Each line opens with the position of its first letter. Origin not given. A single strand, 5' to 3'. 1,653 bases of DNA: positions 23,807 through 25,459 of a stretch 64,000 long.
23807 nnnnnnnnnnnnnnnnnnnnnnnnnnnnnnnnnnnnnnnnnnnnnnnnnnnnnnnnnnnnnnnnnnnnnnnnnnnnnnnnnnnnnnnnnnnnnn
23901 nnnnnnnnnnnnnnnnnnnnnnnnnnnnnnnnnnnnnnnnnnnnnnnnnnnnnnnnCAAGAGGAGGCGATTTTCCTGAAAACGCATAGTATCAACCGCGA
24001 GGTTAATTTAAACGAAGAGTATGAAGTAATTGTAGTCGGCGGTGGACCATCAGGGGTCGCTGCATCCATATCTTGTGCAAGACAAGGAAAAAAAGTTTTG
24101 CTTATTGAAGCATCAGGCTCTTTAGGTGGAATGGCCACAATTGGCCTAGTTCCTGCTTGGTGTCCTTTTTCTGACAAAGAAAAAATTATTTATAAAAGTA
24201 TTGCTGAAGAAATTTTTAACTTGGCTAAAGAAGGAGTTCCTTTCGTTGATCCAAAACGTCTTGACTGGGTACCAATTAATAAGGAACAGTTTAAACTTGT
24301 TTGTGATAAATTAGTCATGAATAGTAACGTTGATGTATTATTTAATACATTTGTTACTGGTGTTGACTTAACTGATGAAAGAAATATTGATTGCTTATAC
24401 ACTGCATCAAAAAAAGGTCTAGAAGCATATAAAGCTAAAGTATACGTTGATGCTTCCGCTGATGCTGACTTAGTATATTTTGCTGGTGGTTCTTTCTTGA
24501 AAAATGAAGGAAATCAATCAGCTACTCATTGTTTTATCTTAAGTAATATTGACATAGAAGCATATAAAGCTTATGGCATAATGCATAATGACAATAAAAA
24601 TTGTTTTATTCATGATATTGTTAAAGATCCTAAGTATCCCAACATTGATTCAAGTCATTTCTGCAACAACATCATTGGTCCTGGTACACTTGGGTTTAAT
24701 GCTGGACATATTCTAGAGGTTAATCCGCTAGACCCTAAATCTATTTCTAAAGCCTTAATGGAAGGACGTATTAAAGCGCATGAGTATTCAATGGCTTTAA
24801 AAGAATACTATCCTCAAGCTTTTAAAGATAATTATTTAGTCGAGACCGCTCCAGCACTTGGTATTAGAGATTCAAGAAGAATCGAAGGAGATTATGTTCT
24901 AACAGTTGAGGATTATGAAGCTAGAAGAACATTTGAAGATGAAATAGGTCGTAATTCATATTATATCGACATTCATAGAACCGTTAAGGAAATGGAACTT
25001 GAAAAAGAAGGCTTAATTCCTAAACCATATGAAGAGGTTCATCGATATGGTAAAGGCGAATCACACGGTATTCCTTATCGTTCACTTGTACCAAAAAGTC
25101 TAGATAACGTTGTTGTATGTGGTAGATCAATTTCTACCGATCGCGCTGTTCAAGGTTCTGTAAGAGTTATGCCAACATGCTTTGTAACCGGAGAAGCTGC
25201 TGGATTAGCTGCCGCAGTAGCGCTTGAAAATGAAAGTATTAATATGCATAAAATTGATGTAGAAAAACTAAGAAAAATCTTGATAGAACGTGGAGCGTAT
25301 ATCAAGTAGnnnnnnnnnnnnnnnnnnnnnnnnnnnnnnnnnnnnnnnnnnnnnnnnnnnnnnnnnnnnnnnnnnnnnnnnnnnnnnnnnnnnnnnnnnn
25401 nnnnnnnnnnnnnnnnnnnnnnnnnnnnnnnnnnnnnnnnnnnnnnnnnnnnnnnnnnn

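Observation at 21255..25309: Three tandem FAD-dependent oxidoreductase paralogues inside the transporter operon, with a fourth at 39894-41189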

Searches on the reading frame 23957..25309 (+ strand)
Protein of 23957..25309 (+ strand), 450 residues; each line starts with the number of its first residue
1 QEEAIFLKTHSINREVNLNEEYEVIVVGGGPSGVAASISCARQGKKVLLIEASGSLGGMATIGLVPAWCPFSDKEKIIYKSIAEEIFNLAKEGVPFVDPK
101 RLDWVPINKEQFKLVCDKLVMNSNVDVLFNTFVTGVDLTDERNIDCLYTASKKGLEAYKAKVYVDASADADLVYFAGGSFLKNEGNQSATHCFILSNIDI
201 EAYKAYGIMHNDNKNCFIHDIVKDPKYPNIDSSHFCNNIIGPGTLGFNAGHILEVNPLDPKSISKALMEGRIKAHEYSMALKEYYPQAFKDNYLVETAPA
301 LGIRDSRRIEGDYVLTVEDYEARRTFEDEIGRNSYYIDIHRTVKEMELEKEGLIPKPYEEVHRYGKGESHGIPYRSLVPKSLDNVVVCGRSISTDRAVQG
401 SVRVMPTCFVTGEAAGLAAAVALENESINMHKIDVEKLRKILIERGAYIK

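Call 10: search_protein_families(library=pfam, proteins=[window:23957-25309:+], max_evalue=0.01)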
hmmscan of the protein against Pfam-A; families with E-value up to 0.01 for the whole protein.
window:23957-25309:+ (450 aa): 10 families
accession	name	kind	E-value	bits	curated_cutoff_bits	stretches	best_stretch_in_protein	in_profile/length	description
PF12831.13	FAD_oxidored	-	4.5e-99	333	27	1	23-442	1-416/416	FAD dependent oxidoreductase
PF13450.12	NAD_binding_8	-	1.1e-07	32.5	21.9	1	26-61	1-36/68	NAD(P)-binding Rossmann-like domain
PF00890.30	FAD_binding_2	-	1.6e-06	28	20.4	1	24-60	2-38/414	FAD binding domain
PF01946.23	Thi4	-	3.6e-06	26.8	26.2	1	21-63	17-60/235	Thi4 family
PF03486.20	HI0933_like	-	5.2e-06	26.5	50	1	23-57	2-36/244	HI0933-like protein Rossmann domain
PF07992.20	Pyr_redox_2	-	9.9e-06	25.6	26.1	1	22-120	1-104/291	Pyridine nucleotide-disulphide oxidoreductase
PF13738.12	Pyr_redox_3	-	1.9e-05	24.5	30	1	20-52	163-195/305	Pyridine nucleotide-disulphide oxidoreductase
PF01266.30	DAO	-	7.8e-05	22.8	27.9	1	24-69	2-50/353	FAD dependent oxidoreductase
PF01134.28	GIDA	-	0.0001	22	22.1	1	23-55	1-34/391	Glucose inhibited division protein A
PF01494.25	FAD_binding_3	-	0.00034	20.4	22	1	21-52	1-32/349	FAD binding domain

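Call 24: search_protein_families(library=ncbifam, proteins=[window:23975-25309:+], max_evalue=0.001)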
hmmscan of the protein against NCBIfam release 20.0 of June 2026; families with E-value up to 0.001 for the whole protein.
window:23975-25309:+ (444 aa): 61 families (the best 25 are shown)
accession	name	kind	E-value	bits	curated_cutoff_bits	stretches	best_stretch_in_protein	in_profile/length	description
NF003585.0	PRK05249.1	equivalog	1.7e-08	33.5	465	1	14-60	5-52/464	Si-specific NAD(P)(+) transhydrogenase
NF009477.0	PRK12843.1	equivalog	3.6e-08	32.3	758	1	9-69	10-70/578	FAD-dependent oxidoreductase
TIGR01350.1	lipoamide_DH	equivalog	4.9e-08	32.1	408.8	1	15-54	1-39/461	dihydrolipoyl dehydrogenase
NF004789.0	PRK06134.1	subfamily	2.4e-07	29.7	747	1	10-67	7-64/581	FAD-dependent oxidoreductase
NF009410.0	PRK12771.1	subfamily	8.2e-07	28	516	1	17-58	140-181/566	NAD(P)-binding protein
NF009476.0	PRK12839.1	equivalog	8.3e-07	27.5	940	1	13-65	6-58/572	FAD-dependent oxidoreductase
TIGR03997.1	mycofact_OYE_2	equivalog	1.3e-06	27.2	793.15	1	16-55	380-419/645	mycofactocin system FadH/OYE family oxidoreductase 2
TIGR00292.1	TIGR00292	equivalog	1.7e-06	27.5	148.3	1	15-56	21-62/254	sulfide-dependent adenosine diphosphate thiazole synthase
NF041891.1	hdrA_Methbact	equivalog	2.2e-06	26.2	1300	1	12-59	130-178/762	ferredoxin:CoB-CoM heterodisulfide reductase subunit HdrA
NF053677.1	Desat2ChcC2Cyan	equivalog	2.6e-06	26.1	900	1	17-66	2-51/558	4-oxocyclohex-2-ene-1-carboxylate 5-dehydrogenase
TIGR00275.1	TIGR00275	subfamily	4.1e-06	25.9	183.8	1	18-51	1-34/401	aminoacetone oxidase family FAD-binding enzyme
TIGR02032.1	GG-red-SF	subfamily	4.4e-06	26.6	158.8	1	16-134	1-121/297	geranylgeranyl reductase family protein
NF004776.0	PRK06116.1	equivalog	4.6e-06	25.9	480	1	14-60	3-49/450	glutathione-disulfide reductase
NF053717.1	VnlPnlRedVprA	equivalog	5.9e-06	25.4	600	1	13-54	4-45/481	vinyl phenol reductase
NF006002.0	PRK08132.1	subfamily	6.2e-06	24.9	416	1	10-50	20-60/552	FAD-dependent oxidoreductase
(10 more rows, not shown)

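Call 31: find_homologous_proteins(query=window:23975-25309:+, max_evalue=1e-20)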
Query window:23975-25309:+ (444 aa): 5186 proteins with E <= 1e-20 among 8000 candidates; the best 120 are listed.
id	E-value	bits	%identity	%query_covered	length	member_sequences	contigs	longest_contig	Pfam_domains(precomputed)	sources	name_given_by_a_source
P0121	1.1e-271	919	100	91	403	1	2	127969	PF12831.14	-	-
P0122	1.2e-179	616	63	98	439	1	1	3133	PF07992.21,PF12831.14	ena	-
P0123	3.2e-154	532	56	98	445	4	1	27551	PF01266.31,PF13450.13,PF00890.31,PF07992.21,PF01134.29,PF12831.14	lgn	-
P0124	2.5e-152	526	53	100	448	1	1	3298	PF01946.24,PF01266.31,PF13450.13,PF00890.31,PF07992.21,PF00070.34,PF03486.21,PF01134.29,PF12831.14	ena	-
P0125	2.9e-151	523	56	98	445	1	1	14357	PF01266.31,PF13450.13,PF00890.31,PF07992.21,PF01134.29,PF12831.14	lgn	-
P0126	2.8e-150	519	52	100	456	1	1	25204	PF13450.13,PF00890.31,PF07992.21,PF01134.29,PF12831.14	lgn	-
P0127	4.5e-150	519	56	98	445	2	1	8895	PF01266.31,PF00890.31,PF07992.21,PF01134.29,PF12831.14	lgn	-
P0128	6.8e-150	518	54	99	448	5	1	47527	PF01266.31,PF13450.13,PF00890.31,PF07992.21,PF01134.29,PF12831.14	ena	-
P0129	1.2e-149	517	54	100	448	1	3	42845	PF01946.24,PF01266.31,PF13450.13,PF00890.31,PF07992.21,PF00070.34,PF01134.29,PF12831.14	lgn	-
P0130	3.7e-149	516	55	98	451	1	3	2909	PF01946.24,PF01266.31,PF13450.13,PF00890.31,PF07992.21,PF05834.19,PF01134.29,PF12831.14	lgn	-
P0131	5.5e-149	515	55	99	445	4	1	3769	PF01266.31,PF00890.31,PF07992.21,PF01134.29,PF12831.14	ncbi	-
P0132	8.4e-149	514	53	98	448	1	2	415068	PF01946.24,PF01266.31,PF13450.13,PF00890.31,PF07992.21,PF03486.21,PF01134.29,PF01494.26,PF12831.14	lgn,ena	-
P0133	3.8e-148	512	55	100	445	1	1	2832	PF00890.31,PF01134.29,PF12831.14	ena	-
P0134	4.6e-148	512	53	98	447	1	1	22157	PF01266.31,PF13450.13,PF00890.31,PF07992.21,PF00070.34,PF01134.29,PF01494.26,PF12831.14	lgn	-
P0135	5.3e-148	512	54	98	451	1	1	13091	PF01266.31,PF13450.13,PF00890.31,PF07992.21,PF01134.29,PF12831.14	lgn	-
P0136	6.9e-148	511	54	100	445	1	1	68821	PF01266.31,PF00890.31,PF07992.21,PF01134.29,PF12831.14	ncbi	-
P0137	1.1e-147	511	53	97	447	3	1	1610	PF01266.31,PF13450.13,PF00890.31,PF07992.21,PF01134.29,PF01494.26,PF12831.14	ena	-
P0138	1.8e-147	510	55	97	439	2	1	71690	PF01266.31,PF13450.13,PF00890.31,PF07992.21,PF01134.29,PF12831.14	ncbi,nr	ncbi:MAG TPA: FAD-dependent oxidoreductase [Lentisphaeria bacterium]|nr:FAD-dependent oxidoreductase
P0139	4.0e-147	509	54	100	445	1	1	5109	PF01266.31,PF13450.13,PF00890.31,PF01134.29,PF12831.14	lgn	-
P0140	4.1e-147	509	54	98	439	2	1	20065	PF01266.31,PF13450.13,PF00890.31,PF07992.21,PF03486.21,PF01134.29,PF12831.14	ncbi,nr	ncbi:MAG TPA: FAD-dependent oxidoreductase [Lentisphaeria bacterium]|nr:FAD-dependent oxidoreductase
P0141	7.6e-147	508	53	100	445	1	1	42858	PF01266.31,PF13450.13,PF00890.31,PF07992.21,PF01134.29,PF12831.14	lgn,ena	-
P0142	1.0e-146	508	52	98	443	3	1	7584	PF01266.31,PF13450.13,PF00890.31,PF07992.21,PF01134.29,PF12831.14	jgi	jgi:hypothetical protein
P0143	1.0e-146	508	54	98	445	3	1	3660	PF01266.31,PF13450.13,PF00890.31,PF07992.21,PF03486.21,PF01134.29,PF12831.14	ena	-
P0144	1.7e-146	507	54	98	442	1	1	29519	PF01266.31,PF13450.13,PF00890.31,PF07992.21,PF01134.29,PF12831.14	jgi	-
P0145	1.9e-146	507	53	98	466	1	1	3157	PF01266.31,PF13450.13,PF00890.31,PF07992.21,PF01134.29,PF12831.14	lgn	-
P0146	2.5e-146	506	51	98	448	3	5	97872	PF01266.31,PF13450.13,PF00890.31,PF07992.21,PF01134.29,PF12831.14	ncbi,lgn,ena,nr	ncbi:MAG TPA: FAD-dependent oxidoreductase [Ruminococcaceae bacterium]|nr:FAD-dependent oxidoreducta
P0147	2.6e-146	506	53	100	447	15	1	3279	PF01266.31,PF00890.31,PF07992.21,PF01134.29,PF01494.26,PF12831.14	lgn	-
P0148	2.8e-146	506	52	98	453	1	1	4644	PF01946.24,PF01266.31,PF13450.13,PF00890.31,PF07992.21,PF01134.29,PF12831.14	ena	-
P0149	3.3e-146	506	52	99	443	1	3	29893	PF01946.24,PF01266.31,PF13450.13,PF00890.31,PF07992.21,PF01134.29,PF12831.14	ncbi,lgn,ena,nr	ncbi:MAG: tat (twin-arginine translocation) pathway signal sequence [Clostridiales bacterium 43-6]|n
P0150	5.1e-146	505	52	98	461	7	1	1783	PF01266.31,PF13450.13,PF00890.31,PF07992.21,PF01134.29,PF01494.26,PF12831.14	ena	-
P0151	6.5e-146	505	52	98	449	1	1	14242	PF01946.24,PF01266.31,PF13450.13,PF00890.31,PF07992.21,PF03486.21,PF01134.29,PF12831.14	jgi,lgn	jgi:hypothetical protein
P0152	7.9e-146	505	52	98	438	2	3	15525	PF01266.31,PF00890.31,PF07992.21,PF01134.29,PF12831.14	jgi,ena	-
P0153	8.6e-146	505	54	98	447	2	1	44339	PF01266.31,PF13450.13,PF00890.31,PF07992.21,PF01134.29,PF01494.26,PF12831.14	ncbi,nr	ncbi:MAG: FAD-dependent oxidoreductase [Clostridiales bacterium]|nr:FAD-dependent oxidoreductase [Cl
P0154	9.3e-146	504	53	98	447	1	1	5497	PF01266.31,PF13450.13,PF00890.31,PF07992.21,PF03486.21,PF01134.29,PF12831.14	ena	-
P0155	9.8e-146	504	54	98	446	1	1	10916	PF01946.24,PF01266.31,PF13450.13,PF00890.31,PF07992.21,PF01134.29,PF01494.26,PF12831.14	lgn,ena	-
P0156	1.0e-145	504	52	98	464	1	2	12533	PF01266.31,PF13450.13,PF00890.31,PF07992.21,PF01134.29,PF12831.14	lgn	-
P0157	2.1e-145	503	53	100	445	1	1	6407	PF01266.31,PF00890.31,PF07992.21,PF01134.29,PF12831.14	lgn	-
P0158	2.6e-145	503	52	98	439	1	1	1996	PF01946.24,PF01266.31,PF13450.13,PF00890.31,PF07992.21,PF01134.29,PF12831.14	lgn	-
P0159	3.8e-145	502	54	98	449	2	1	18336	PF01266.31,PF00890.31,PF07992.21,PF01134.29,PF12831.14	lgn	-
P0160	4.2e-145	502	52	98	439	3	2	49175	PF07992.21,PF12831.14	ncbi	-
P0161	4.2e-145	502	53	100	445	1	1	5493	PF01946.24,PF01266.31,PF00890.31,PF01134.29,PF12831.14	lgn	-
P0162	4.7e-145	502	53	100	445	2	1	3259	PF01266.31,PF13450.13,PF00890.31,PF07992.21,PF01134.29,PF01494.26,PF12831.14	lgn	-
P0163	6.5e-145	502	54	100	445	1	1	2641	PF01266.31,PF00890.31,PF07992.21,PF01134.29,PF12831.14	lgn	-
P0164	6.7e-145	502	53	97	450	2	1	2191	PF01266.31,PF00890.31,PF01134.29,PF12831.14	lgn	-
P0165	8.8e-145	501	54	100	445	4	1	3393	PF01946.24,PF01266.31,PF00890.31,PF07992.21,PF01134.29,PF12831.14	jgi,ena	-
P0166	8.9e-145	501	53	98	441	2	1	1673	PF01266.31,PF13450.13,PF00890.31,PF07992.21,PF01134.29,PF12831.14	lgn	-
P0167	9.2e-145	501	53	100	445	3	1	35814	PF13450.13,PF00890.31,PF07992.21,PF01134.29,PF12831.14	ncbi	-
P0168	1.0e-144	501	51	98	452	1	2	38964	PF01946.24,PF01266.31,PF13450.13,PF00890.31,PF07992.21,PF00070.34,PF01134.29,PF12831.14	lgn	-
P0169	1.0e-144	501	54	98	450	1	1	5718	PF01266.31,PF13450.13,PF00890.31,PF07992.21,PF01134.29,PF01494.26,PF12831.14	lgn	-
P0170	1.1e-144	501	53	98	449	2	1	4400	PF01266.31,PF00890.31,PF07992.21,PF01134.29,PF12831.14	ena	-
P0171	1.1e-144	501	51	98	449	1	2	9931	PF01266.31,PF07992.21,PF01134.29,PF12831.14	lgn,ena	-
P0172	1.2e-144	501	52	100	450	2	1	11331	PF01266.31,PF13450.13,PF00890.31,PF07992.21,PF00070.34,PF01134.29,PF12831.14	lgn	-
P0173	1.2e-144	501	52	98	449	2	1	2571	PF01946.24,PF01266.31,PF13450.13,PF00890.31,PF07992.21,PF01134.29,PF01494.26,PF12831.14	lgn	-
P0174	1.3e-144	501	51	99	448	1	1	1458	PF01946.24,PF00890.31,PF07992.21,PF01134.29,PF12831.14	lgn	-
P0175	1.4e-144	501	53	98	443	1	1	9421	PF01946.24,PF01266.31,PF13450.13,PF00890.31,PF07992.21,PF01134.29,PF12831.14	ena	-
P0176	1.4e-144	501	52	98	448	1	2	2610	PF01266.31,PF13450.13,PF00890.31,PF07992.21,PF01134.29,PF12831.14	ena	-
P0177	1.5e-144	500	53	99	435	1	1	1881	PF01946.24,PF01266.31,PF13450.13,PF00890.31,PF07992.21,PF03486.21,PF01134.29,PF01494.26,PF12831.14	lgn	-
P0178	1.6e-144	500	52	98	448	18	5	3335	PF01946.24,PF01266.31,PF00890.31,PF07992.21,PF01134.29,PF12831.14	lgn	-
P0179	1.9e-144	500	52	98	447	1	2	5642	PF01946.24,PF01266.31,PF13450.13,PF00890.31,PF01134.29,PF12831.14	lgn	-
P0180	2.4e-144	500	53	98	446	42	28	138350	PF01946.24,PF01266.31,PF13450.13,PF00890.31,PF07992.21,PF01134.29,PF12831.14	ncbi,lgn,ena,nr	ncbi:MAG TPA: FAD-dependent oxidoreductase [Firmicutes bacterium]|nr:FAD-dependent oxidoreductase [B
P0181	2.9e-144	500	52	100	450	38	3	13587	PF01266.31,PF13450.13,PF00890.31,PF07992.21,PF01134.29,PF12831.14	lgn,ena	-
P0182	3.7e-144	499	53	98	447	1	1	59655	PF01946.24,PF01266.31,PF13450.13,PF00890.31,PF07992.21,PF03486.21,PF01134.29,PF12831.14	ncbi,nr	ncbi:MAG: FAD-dependent oxidoreductase [Clostridiales bacterium]|nr:FAD-dependent oxidoreductase [Cl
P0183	3.7e-144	499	53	98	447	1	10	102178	PF01946.24,PF01266.31,PF13450.13,PF00890.31,PF07992.21,PF01134.29,PF12831.14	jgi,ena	-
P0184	3.9e-144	499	53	98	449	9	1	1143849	PF01266.31,PF13450.13,PF00890.31,PF07992.21,PF01134.29,PF12831.14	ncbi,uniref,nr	ncbi:FAD-dependent oxidoreductase [Clostridium thermosuccinogenes]|uniref:FAD-dependent oxidoreducta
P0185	4.1e-144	499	53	98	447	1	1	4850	PF01266.31,PF13450.13,PF00890.31,PF01134.29,PF12831.14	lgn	-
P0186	5.5e-144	499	54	98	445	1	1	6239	PF01266.31,PF13450.13,PF00890.31,PF07992.21,PF00070.34,PF01134.29,PF12831.14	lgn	-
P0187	6.4e-144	498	52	99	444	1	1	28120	PF01266.31,PF00890.31,PF12831.14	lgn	-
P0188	6.6e-144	498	52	100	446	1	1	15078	PF13450.13,PF00890.31,PF07992.21,PF01134.29,PF12831.14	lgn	-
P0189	1.1e-143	498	52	98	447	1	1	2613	PF01266.31,PF13450.13,PF00890.31,PF07992.21,PF00070.34,PF01134.29,PF01494.26,PF12831.14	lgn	-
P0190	1.4e-143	497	53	100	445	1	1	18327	PF01266.31,PF13450.13,PF00890.31,PF07992.21,PF03486.21,PF01134.29,PF12831.14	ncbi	-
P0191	1.5e-143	497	52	98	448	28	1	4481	PF01266.31,PF13450.13,PF00890.31,PF07992.21,PF03486.21,PF01134.29,PF12831.14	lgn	-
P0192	1.5e-143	497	53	100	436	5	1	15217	PF01946.24,PF01266.31,PF13450.13,PF00890.31,PF00070.34,PF01134.29,PF12831.14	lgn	-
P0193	1.8e-143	497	54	98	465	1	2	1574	PF01266.31,PF00890.31,PF07992.21,PF01134.29,PF01494.26,PF12831.14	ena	-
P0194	1.9e-143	497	53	98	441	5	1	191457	PF01266.31,PF13450.13,PF00890.31,PF07992.21,PF01134.29,PF12831.14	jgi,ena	jgi:Dehydrogenases (flavoproteins)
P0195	2.0e-143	497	54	98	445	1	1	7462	PF01266.31,PF00890.31,PF07992.21,PF01134.29,PF01494.26,PF12831.14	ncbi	-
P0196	2.1e-143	497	54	98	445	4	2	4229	PF01266.31,PF00890.31,PF07992.21,PF01134.29,PF12831.14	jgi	-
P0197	2.2e-143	497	53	98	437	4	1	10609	PF01946.24,PF01266.31,PF13450.13,PF00890.31,PF07992.21,PF03486.21,PF05834.19,PF01134.29,PF12831.14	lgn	-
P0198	2.6e-143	496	52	98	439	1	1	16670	PF01946.24,PF01266.31,PF13450.13,PF00890.31,PF07992.21,PF03486.21,PF01134.29,PF12831.14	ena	-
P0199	3.1e-143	496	51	98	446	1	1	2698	PF13450.13,PF00890.31,PF07992.21,PF01134.29,PF12831.14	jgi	-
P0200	3.2e-143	496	52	99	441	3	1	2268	PF01266.31,PF00890.31,PF12831.14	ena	-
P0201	3.9e-143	496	53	98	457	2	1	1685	PF01266.31,PF13450.13,PF00890.31,PF07992.21,PF01134.29,PF12831.14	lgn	-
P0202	5.1e-143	495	53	98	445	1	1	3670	PF01266.31,PF00890.31,PF07992.21,PF01134.29,PF12831.14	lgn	-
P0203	5.4e-143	495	54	98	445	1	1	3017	PF01266.31,PF00890.31,PF07992.21,PF01134.29,PF12831.14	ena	-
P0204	5.9e-143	495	52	100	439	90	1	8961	PF01946.24,PF01266.31,PF00890.31,PF07992.21,PF01134.29,PF12831.14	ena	-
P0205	6.1e-143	495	53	98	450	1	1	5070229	PF01266.31,PF13450.13,PF00890.31,PF07992.21,PF01134.29,PF12831.14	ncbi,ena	-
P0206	6.8e-143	495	52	99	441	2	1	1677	PF01266.31,PF00890.31,PF07992.21,PF12831.14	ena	-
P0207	6.9e-143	495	53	98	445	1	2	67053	PF01266.31,PF00890.31,PF07992.21,PF01134.29,PF12831.14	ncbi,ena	-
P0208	7.1e-143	495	51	98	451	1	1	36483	PF01946.24,PF01266.31,PF13450.13,PF00890.31,PF07992.21,PF03486.21,PF01134.29,PF12831.14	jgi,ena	-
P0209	7.4e-143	495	51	99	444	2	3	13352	PF13450.13,PF12831.14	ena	-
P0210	8.0e-143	495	52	98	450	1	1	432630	PF01266.31,PF13450.13,PF00890.31,PF07992.21,PF01134.29,PF12831.14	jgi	jgi:hypothetical protein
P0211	8.4e-143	495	51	99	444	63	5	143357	PF13450.13,PF00890.31,PF12831.14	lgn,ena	-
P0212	8.7e-143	495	51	98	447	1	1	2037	PF01266.31,PF13450.13,PF00890.31,PF07992.21,PF01134.29,PF12831.14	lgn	-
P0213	8.9e-143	495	52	99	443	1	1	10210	PF01946.24,PF01266.31,PF13450.13,PF00890.31,PF07992.21,PF00070.34,PF03486.21,PF01134.29,PF01494.26,PF12831.14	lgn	-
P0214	9.0e-143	495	52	98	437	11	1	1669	PF01946.24,PF01266.31,PF13450.13,PF00890.31,PF07992.21,PF03486.21,PF01134.29,PF12831.14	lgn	-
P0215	1.1e-142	494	52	99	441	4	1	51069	PF01266.31,PF00890.31,PF07992.21,PF01134.29,PF12831.14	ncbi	-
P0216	1.2e-142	494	53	98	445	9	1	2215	PF01266.31,PF13450.13,PF00890.31,PF07992.21,PF01134.29,PF01494.26,PF12831.14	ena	-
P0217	1.2e-142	494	52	100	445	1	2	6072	PF01946.24,PF01266.31,PF00890.31,PF07992.21,PF12831.14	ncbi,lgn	-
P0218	1.2e-142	494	53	98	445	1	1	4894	PF01946.24,PF01266.31,PF00890.31,PF07992.21,PF01134.29,PF12831.14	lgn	-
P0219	1.5e-142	494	51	99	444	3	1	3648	PF01266.31,PF13450.13,PF12831.14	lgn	-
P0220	1.7e-142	494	52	98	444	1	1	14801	PF01266.31,PF13450.13,PF07992.21,PF01134.29,PF12831.14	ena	-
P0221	1.8e-142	494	52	98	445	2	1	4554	PF01946.24,PF01266.31,PF13450.13,PF00890.31,PF07992.21,PF03486.21,PF01134.29,PF12831.14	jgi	-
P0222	1.9e-142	494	50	99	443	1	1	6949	PF01266.31,PF13450.13,PF00890.31,PF07992.21,PF01134.29,PF12831.14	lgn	-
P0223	2.0e-142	493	53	98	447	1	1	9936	PF01946.24,PF01266.31,PF13450.13,PF00890.31,PF07992.21,PF01134.29,PF12831.14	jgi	-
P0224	2.0e-142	493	53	100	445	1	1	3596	PF01266.31,PF00890.31,PF07992.21,PF01134.29,PF12831.14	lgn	-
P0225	2.2e-142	493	53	96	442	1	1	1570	PF01266.31,PF00890.31,PF07992.21,PF00070.34,PF01134.29,PF01494.26,PF12831.14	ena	-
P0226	2.6e-142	493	53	97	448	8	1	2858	PF01266.31,PF13450.13,PF00890.31,PF07992.21,PF01134.29,PF12831.14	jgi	-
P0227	3.1e-142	493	52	98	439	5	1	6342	PF01946.24,PF01266.31,PF00890.31,PF07992.21,PF01134.29,PF12831.14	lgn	-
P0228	3.5e-142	493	51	98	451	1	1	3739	PF01946.24,PF01266.31,PF13450.13,PF00890.31,PF07992.21,PF00070.34,PF01134.29,PF12831.14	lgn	-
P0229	5.3e-142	492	52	100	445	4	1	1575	PF01266.31,PF00890.31,PF07992.21,PF00070.34,PF01134.29,PF01494.26,PF12831.14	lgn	-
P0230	7.6e-142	492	53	98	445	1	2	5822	PF01266.31,PF00890.31,PF07992.21,PF01134.29,PF12831.14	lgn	-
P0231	8.3e-142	491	53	100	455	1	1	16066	PF01946.24,PF01266.31,PF13450.13,PF00890.31,PF01134.29,PF12831.14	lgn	-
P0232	9.1e-142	491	50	99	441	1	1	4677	PF07992.21,PF01134.29,PF12831.14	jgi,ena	-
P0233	9.7e-142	491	52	98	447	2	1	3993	PF13450.13,PF00890.31,PF01134.29,PF12831.14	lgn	-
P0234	1.0e-141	491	52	100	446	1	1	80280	PF01266.31,PF13450.13,PF00890.31,PF07992.21,PF03486.21,PF01134.29,PF12831.14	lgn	-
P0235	1.7e-141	490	51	99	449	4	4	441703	PF01266.31,PF13450.13,PF00890.31,PF07992.21,PF01134.29,PF12831.14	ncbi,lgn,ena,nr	ncbi:MAG TPA: FAD-dependent oxidoreductase [Clostridiales bacterium]|nr:FAD-dependent oxidoreductase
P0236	1.8e-141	490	51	100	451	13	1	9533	PF01946.24,PF01266.31,PF13450.13,PF00890.31,PF03486.21,PF01134.29,PF12831.14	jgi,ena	-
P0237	2.0e-141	490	53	98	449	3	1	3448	PF01266.31,PF13450.13,PF00890.31,PF01134.29,PF12831.14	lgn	-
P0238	2.2e-141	490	51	98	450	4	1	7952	PF01266.31,PF00890.31,PF01134.29,PF12831.14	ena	-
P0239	2.2e-141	490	52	99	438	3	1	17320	PF01946.24,PF01266.31,PF13450.13,PF00890.31,PF07992.21,PF01134.29,PF12831.14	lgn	-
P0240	2.2e-141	490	52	100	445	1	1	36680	PF01266.31,PF00890.31,PF07992.21,PF01134.29,PF12831.14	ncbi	-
